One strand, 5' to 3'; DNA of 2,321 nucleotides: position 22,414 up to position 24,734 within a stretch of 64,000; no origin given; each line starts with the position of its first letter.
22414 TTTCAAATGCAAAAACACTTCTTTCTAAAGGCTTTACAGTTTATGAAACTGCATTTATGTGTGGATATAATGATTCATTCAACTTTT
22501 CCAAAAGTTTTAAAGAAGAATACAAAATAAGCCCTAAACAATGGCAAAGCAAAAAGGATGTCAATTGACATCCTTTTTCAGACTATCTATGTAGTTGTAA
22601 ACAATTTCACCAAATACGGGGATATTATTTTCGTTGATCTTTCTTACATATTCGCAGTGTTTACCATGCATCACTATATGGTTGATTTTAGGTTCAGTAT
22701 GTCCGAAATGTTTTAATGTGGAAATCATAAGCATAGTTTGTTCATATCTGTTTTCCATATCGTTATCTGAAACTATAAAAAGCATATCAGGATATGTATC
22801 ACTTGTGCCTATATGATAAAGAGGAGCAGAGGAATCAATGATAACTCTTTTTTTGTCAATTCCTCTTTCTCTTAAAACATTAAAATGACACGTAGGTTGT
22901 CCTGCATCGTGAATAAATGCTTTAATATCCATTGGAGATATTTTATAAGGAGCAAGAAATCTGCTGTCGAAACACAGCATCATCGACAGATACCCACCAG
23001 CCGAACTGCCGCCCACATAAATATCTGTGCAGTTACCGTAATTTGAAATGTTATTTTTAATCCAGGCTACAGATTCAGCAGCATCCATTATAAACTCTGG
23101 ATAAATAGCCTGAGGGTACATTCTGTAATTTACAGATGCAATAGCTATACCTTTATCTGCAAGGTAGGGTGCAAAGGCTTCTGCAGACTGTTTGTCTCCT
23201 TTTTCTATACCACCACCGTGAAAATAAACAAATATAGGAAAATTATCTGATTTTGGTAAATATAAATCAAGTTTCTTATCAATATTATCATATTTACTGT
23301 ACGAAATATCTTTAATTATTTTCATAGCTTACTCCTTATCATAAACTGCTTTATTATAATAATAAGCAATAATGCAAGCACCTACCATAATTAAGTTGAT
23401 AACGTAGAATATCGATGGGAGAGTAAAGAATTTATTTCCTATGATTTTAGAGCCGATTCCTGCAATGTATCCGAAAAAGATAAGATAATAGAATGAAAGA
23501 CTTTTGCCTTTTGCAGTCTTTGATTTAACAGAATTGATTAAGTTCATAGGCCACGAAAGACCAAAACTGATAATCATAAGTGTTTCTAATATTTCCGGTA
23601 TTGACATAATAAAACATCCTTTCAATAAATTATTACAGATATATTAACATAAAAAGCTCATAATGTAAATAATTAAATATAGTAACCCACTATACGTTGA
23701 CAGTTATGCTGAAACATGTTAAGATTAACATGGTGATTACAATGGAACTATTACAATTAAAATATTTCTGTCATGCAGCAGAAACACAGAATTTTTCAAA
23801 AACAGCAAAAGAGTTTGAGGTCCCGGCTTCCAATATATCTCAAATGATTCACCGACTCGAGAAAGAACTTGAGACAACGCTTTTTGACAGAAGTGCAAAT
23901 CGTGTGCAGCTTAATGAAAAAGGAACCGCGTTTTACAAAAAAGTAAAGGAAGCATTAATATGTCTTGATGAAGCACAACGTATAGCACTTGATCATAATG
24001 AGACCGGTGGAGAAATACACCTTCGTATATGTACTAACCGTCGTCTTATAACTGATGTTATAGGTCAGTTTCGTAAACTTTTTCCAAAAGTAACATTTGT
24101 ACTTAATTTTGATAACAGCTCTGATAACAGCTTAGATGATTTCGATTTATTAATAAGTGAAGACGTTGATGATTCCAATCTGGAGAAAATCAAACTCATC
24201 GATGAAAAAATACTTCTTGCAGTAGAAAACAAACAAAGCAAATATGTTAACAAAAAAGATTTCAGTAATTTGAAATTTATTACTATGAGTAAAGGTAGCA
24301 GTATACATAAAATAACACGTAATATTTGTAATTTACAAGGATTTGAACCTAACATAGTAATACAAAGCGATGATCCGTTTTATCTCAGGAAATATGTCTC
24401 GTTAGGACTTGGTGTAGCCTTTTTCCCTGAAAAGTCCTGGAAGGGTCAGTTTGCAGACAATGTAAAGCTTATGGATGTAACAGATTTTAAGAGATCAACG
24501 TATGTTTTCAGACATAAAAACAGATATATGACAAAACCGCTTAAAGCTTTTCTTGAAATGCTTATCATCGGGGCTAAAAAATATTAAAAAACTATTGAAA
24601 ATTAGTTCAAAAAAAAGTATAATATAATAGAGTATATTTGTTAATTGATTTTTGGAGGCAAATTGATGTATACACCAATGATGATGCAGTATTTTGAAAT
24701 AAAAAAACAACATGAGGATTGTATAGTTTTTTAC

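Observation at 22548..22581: Convergent genes overlap inside a perfect 18-bp palindrome that doubles as a bidirectional terminator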

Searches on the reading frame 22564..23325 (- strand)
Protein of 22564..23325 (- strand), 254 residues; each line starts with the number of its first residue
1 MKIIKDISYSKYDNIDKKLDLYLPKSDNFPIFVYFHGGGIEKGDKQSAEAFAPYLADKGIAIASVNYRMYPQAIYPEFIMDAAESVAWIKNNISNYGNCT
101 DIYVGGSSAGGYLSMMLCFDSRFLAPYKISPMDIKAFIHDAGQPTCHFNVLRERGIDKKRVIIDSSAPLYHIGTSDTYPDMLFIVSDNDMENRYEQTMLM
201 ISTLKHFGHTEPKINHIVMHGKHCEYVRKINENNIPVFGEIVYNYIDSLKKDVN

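Call 8: search_protein_families(library=pfam, proteins=[window:22564-23325:-])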
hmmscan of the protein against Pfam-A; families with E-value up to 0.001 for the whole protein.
window:22564-23325:- (254 aa): 4 families
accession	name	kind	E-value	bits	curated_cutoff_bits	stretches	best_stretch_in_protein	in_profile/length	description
PF20434.5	BD-FAE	-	3.6e-21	76.1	26.8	1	19-119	1-108/215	BD-FAE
PF07859.19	Abhydrolase_3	-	1.3e-15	58.1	25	1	32-120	1-91/210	alpha/beta hydrolase fold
PF00135.34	COesterase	-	2.2e-08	34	27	1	19-118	88-201/515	Carboxylesterase family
PF00326.27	Peptidase_S9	-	3.7e-05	23.7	22.6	1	96-223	60-187/213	Prolyl oligopeptidase family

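Call 9: search_protein_families(library=ncbifam, proteins=[window:22564-23325:-])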
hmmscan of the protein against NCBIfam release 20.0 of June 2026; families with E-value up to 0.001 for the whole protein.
window:22564-23325:- (254 aa): 10 families
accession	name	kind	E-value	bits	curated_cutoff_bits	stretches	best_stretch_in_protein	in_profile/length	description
NF058653.1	LipP1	equivalog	2.8e-18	65.8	350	1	19-119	60-163/300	LipP1 family hormone-sensitive lipase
NF033149.0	CHL_hydrolase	equivalog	1.9e-12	46.8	500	1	21-116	65-164/310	chloramphenicol hydrolase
NF007547.0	PRK10162.1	equivalog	1.3e-10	40.8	389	1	19-116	74-173/321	acetyl esterase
NF052354.1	EstLipQMycob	equivalog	2.6e-10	39.5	700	1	16-116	148-254/418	esterase LipQ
NF058665.1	HaHSL_fam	equivalog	4.7e-10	39.3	320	1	6-122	40-149/260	hormone-sensitive lipase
NF058651.1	GESAG_HSLs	subfamily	1.3e-09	37.5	430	1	31-119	69-155/296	GESAG motif subfamily hormone-sensitive lipase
NF042968.1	AcxylEst_AxeA1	equivalog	3.3e-07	29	700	1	16-126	35-146/459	acetylxylan esterase AxeA1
NF058649.1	GTSAG_HSLs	subfamily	2.7e-06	27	380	1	27-117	89-174/312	GTSAG motif subfamily hormone-sensitive lipase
NF052620.1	AryltfaseLP1002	equivalog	2e-05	24.1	300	1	26-114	29-120/265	lp_1002 family arylesterase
NF058650.1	GCSAG_HSLs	subfamily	0.00061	19.4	410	1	31-114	87-167/314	GCSAG motif subfamily hormone-sensitive lipase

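Call 10: find_encoding_contigs(protein=window:22564-23325:-, flank=4000, max_places=8)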
Protein window:22564-23325:- (254 aa): 14 contigs read that carry it; 3 places shown.
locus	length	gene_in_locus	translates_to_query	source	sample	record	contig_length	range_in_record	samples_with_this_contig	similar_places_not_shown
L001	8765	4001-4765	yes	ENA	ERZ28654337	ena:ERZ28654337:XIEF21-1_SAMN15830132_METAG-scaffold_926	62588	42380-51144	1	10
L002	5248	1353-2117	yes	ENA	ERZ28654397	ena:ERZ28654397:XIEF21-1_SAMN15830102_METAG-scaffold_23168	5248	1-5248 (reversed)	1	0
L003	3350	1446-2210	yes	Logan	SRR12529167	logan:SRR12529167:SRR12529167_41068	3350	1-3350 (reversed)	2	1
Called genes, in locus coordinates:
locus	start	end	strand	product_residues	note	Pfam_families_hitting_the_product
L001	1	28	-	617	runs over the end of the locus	PF02518:HATPase_c (weak), PF13589:HATPase_c_3, PF01119:DNA_mis_repair, PF08676:MutL_C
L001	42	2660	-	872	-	PF01624:MutS_I, PF05188:MutS_II, PF05192:MutS_III, PF05190:MutS_IV, PF00488:MutS_V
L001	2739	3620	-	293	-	PF00126:HTH_1, PF03466:LysR_substrate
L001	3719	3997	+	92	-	-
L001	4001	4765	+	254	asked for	PF00135:COesterase (weak), PF20434:BD-FAE, PF07859:Abhydrolase_3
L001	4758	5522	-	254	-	PF02311:AraC_binding, PF00165:HTH_AraC (weak), PF12833:HTH_18, PF00165:HTH_AraC (weak)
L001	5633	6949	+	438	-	PF02056:Glyco_hydro_4, PF11975:Glyco_hydro_4C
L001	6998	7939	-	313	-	PF01116:F_bP_aldolase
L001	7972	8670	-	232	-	PF02585:PIG-L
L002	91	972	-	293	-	PF00126:HTH_1, PF03466:LysR_substrate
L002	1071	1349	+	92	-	-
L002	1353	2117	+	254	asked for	PF00135:COesterase (weak), PF20434:BD-FAE, PF07859:Abhydrolase_3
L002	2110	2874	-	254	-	PF02311:AraC_binding, PF00165:HTH_AraC (weak), PF12833:HTH_18, PF00165:HTH_AraC (weak)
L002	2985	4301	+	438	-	PF02056:Glyco_hydro_4, PF11975:Glyco_hydro_4C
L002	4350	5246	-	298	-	?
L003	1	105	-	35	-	?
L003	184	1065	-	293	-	PF00126:HTH_1, PF03466:LysR_substrate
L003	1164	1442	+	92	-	-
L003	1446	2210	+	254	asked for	PF00135:COesterase (weak), PF20434:BD-FAE, PF07859:Abhydrolase_3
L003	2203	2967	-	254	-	PF02311:AraC_binding, PF00165:HTH_AraC (weak), PF12833:HTH_18, PF00165:HTH_AraC (weak)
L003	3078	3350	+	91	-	?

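Call 12: find_homologous_proteins(query=window:22564-23325:-, max_evalue=1e-20)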
Query window:22564-23325:- (254 aa): 3235 proteins with E <= 1e-20 among 3600 candidates; the best 120 are listed.
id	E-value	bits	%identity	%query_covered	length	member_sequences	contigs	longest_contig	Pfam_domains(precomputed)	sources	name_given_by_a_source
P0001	5.6e-171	585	100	100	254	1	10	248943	PF00135.35,PF07859.20,PF20434.6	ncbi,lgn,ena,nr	ncbi:MAG: alpha/beta hydrolase [Clostridia bacterium]|nr:alpha/beta hydrolase [Clostridia bacterium]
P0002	4.5e-135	467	83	91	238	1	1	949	PF00135.35,PF00326.28,PF07859.20,PF20434.6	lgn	-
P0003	6.6e-107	375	63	98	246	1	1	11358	PF00135.35,PF00326.28,PF07859.20,PF20434.6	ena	-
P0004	2.0e-104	367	65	97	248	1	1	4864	PF00135.35,PF00326.28,PF07859.20,PF20434.6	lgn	-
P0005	6.9e-104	365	63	99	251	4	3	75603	PF00135.35,PF00326.28,PF07859.20,PF20434.6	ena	-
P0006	1.9e-103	363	63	97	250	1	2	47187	PF00135.35,PF00326.28,PF07859.20,PF20434.6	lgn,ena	-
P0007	1.0e-102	361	61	97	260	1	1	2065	PF00135.35,PF07859.20,PF20434.6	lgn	-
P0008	1.1e-102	361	62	98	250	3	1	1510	PF00135.35,PF07859.20,PF20434.6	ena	-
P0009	1.6e-102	360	62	97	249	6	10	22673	PF00135.35,PF00326.28,PF07859.20,PF20434.6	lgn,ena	-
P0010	2.6e-102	360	62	98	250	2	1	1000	PF00135.35,PF00326.28,PF07859.20,PF20434.6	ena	-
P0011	3.1e-102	359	65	93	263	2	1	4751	PF00135.35,PF00326.28,PF07859.20,PF20434.6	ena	-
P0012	5.2e-102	359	60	98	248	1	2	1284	PF00135.35,PF07859.20,PF12323.15,PF20434.6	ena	-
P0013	5.4e-102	359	63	97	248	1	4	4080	PF00326.28,PF07859.20,PF20434.6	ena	-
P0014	6.7e-102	358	59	98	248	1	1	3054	PF00135.35,PF00326.28,PF07859.20,PF20434.6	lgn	-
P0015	9.4e-102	358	61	97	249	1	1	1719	PF00135.35,PF00326.28,PF07859.20,PF20434.6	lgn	-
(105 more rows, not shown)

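Call 17: find_encoding_contigs(protein=P0002, flank=4000, max_places=4)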
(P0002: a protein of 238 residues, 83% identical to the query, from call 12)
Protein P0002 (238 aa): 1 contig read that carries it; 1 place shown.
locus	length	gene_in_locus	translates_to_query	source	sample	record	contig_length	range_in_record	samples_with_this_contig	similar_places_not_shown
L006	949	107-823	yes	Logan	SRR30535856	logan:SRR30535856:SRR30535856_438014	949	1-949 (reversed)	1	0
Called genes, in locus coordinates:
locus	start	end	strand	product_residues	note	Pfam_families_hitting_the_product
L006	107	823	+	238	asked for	PF00135:COesterase, PF20434:BD-FAE, PF07859:Abhydrolase_3, PF00326:Peptidase_S9 (weak)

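Call 43: find_encoding_contigs(protein=P0004, flank=2500, max_places=3)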
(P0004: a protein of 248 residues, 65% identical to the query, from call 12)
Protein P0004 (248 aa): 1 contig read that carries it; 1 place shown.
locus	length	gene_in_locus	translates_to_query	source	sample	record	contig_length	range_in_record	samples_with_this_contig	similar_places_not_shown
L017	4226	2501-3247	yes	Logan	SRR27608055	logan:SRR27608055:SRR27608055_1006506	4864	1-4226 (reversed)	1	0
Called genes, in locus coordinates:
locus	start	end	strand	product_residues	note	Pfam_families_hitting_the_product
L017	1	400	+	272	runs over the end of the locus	PF02811:PHP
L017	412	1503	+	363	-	PF04346:EutH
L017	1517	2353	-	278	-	PF00126:HTH_1, PF03466:LysR_substrate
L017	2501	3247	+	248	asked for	PF00135:COesterase (weak), PF20434:BD-FAE, PF07859:Abhydrolase_3, PF00326:Peptidase_S9 (weak)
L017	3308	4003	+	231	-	PF13472:Lipase_GDSL_2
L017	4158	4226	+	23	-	?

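Call 44: find_encoding_contigs(protein=P0003, flank=2500, max_places=3)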
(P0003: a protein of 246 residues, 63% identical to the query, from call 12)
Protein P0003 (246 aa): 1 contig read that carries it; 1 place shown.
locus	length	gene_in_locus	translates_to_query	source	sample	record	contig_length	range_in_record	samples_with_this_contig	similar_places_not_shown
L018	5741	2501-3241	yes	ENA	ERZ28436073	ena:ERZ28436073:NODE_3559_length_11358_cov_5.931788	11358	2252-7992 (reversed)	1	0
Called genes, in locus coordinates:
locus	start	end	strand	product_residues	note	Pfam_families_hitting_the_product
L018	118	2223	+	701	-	PF12833:HTH_18, PF00165:HTH_AraC (weak)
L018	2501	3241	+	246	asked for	PF00135:COesterase, PF20434:BD-FAE, PF07859:Abhydrolase_3, PF00326:Peptidase_S9 (faint)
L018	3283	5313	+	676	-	PF08531:Bac_rhamnosid_N, PF05592:Bac_rhamnosid, PF17389:Bac_rhamnosid6H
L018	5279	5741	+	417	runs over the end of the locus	PF18164:GNAT_C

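Call 45: find_encoding_contigs(protein=P0005, flank=2500, max_places=3)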
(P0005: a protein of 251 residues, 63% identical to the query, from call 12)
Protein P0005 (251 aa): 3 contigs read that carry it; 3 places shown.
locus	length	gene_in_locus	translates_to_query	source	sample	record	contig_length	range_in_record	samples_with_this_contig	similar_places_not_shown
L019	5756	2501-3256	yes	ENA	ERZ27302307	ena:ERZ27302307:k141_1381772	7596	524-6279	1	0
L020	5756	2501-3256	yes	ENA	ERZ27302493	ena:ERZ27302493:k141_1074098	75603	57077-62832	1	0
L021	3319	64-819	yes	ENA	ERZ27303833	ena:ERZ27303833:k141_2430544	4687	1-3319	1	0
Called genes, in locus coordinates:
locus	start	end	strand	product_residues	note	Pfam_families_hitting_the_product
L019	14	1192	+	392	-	PF00248:Aldo_ket_red, PF13183:Fer4_8 (weak), PF13187:Fer4_9, PF13534:Fer4_17 (weak)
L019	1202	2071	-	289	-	PF00126:HTH_1, PF03466:LysR_substrate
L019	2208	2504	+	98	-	-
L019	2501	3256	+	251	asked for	PF00135:COesterase (faint), PF20434:BD-FAE, PF07859:Abhydrolase_3, PF00326:Peptidase_S9 (weak)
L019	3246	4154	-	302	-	PF00892:EamA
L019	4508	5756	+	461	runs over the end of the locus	PF00682:HMGL-like, PF08502:LeuA_dimer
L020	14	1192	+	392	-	PF00248:Aldo_ket_red, PF13183:Fer4_8 (weak), PF13187:Fer4_9, PF13534:Fer4_17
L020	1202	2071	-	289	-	PF00126:HTH_1, PF03466:LysR_substrate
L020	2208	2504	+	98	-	-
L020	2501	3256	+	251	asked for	PF00135:COesterase (faint), PF20434:BD-FAE, PF07859:Abhydrolase_3, PF00326:Peptidase_S9 (weak)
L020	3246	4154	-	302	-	PF00892:EamA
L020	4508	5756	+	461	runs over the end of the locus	PF00682:HMGL-like, PF08502:LeuA_dimer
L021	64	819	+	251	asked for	PF00135:COesterase (faint), PF20434:BD-FAE, PF07859:Abhydrolase_3, PF00326:Peptidase_S9 (weak)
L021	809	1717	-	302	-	PF00892:EamA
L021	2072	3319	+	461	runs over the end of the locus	PF00682:HMGL-like, PF08502:LeuA_dimer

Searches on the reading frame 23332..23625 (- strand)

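Call 8: search_protein_families(library=pfam, proteins=[window:23332-23625:-])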
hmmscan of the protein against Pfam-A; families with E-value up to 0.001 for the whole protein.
window:23332-23625:- (98 aa): 0 families

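Call 9: search_protein_families(library=ncbifam, proteins=[window:23332-23625:-])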
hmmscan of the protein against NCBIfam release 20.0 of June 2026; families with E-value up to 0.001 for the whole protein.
window:23332-23625:- (98 aa): 0 families

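Call 63: search_protein_families(library=pfam, proteins=[window:23332-23625:-], max_evalue=10)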
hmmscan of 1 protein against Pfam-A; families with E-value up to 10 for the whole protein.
window:23332-23625:- (98 aa): 2 families
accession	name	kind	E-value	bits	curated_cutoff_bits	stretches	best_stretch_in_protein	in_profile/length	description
PF10804.13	DUF2538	-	0.017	15.4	23.9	1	3-49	66-112/155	Protein of unknown function (DUF2538)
PF11877.13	DUF3397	-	0.11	13.2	25.9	1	15-94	6-83/112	Protein of unknown function (DUF3397)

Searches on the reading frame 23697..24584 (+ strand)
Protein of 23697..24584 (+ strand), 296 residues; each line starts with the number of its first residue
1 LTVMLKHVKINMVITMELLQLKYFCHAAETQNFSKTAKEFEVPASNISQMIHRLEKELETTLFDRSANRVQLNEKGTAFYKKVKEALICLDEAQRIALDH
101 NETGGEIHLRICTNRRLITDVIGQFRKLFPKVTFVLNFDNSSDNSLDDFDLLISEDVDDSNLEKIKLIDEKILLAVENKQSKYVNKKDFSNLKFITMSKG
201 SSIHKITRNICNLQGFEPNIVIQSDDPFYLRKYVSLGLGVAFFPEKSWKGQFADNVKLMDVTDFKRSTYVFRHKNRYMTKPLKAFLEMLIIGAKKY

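Call 8: search_protein_families(library=pfam, proteins=[window:23697-24584:+])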
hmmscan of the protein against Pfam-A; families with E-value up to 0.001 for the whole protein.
window:23697-24584:+ (296 aa): 2 families
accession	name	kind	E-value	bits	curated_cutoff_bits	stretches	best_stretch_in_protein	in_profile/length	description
PF03466.25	LysR_substrate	-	4e-21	75.8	28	1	115-289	18-204/209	LysR substrate binding domain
PF00126.33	HTH_1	-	7.4e-16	58.3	26.6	1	20-76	3-59/60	Bacterial regulatory helix-turn-helix protein, lysR family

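Call 9: search_protein_families(library=ncbifam, proteins=[window:23697-24584:+])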
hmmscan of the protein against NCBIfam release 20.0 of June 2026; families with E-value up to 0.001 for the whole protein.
window:23697-24584:+ (296 aa): 48 families (the best 25 are shown)
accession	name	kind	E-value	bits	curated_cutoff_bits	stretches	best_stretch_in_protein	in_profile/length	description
NF053705.1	TransRegGltCGpos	equivalog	2.8e-34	118.7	350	1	16-288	1-288/300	glutamate biosynthesis transcriptional regulator GltC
NF047520.1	trans_act_CidR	equivalog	1.1e-30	106.8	415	1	16-287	1-286/292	cidABC operon transcriptional activator CidR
NF040786.1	LysR_Sec_metab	equivalog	4.1e-29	101.5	250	1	16-289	1-294/298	selenium metabolism-associated LysR family transcriptional regulator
NF045775.1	acetoin_reg_AlsR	exception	1.8e-26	93.3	430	1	16-288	1-287/290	acetoin biosynthesis transcriptional regulator AlsR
NF008416.0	PRK11242.1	equivalog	1.6e-24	86.8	277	1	16-289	1-287/300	transcriptional regulator CynR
NF008722.0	PRK11716.1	equivalog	2.1e-22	79.5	246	1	16-286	1-287/293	HTH-type transcriptional activator IlvY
TIGR03339.1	phn_lysR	subfamily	1.5e-21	76.9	341.1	1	20-288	1-278/279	aminoethylphosphonate catabolism associated LysR family transcriptional regulator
NF008352.0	PRK11139.1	subfamily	4.8e-19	68.6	288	1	19-196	9-193/305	transcriptional regulator GcvA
NF007439.0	PRK09986.1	equivalog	1.2e-18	67.5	290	1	14-252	5-258/296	LysR family transcriptional regulator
NF047711.1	PutUtilRegPtrR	equivalog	3.6e-17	62.4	400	1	16-289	1-282/283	putrescine utilization regulator PtrR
NF007491.0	PRK10086.1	equivalog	4.3e-17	61.9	316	1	8-176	9-180/313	DNA-binding transcriptional regulator DsdC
NF009327.0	PRK12684.1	subfamily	4.9e-17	62.1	402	1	16-289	1-291/313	CysB family HTH-type transcriptional regulator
NF040889.1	trans_reg_YeiE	equivalog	1.2e-16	60.8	480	1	16-288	3-285/288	DNA-binding transcriptional regulator YeiE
NF007385.0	PRK09906.1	equivalog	2.3e-16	59.8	356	1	16-245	1-243/296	DNA-binding transcriptional regulator HcaR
NF040888.1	trans_reg_YafC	equivalog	6.3e-16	58.1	470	1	20-168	7-160/293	DNA-binding transcriptional regulator YafC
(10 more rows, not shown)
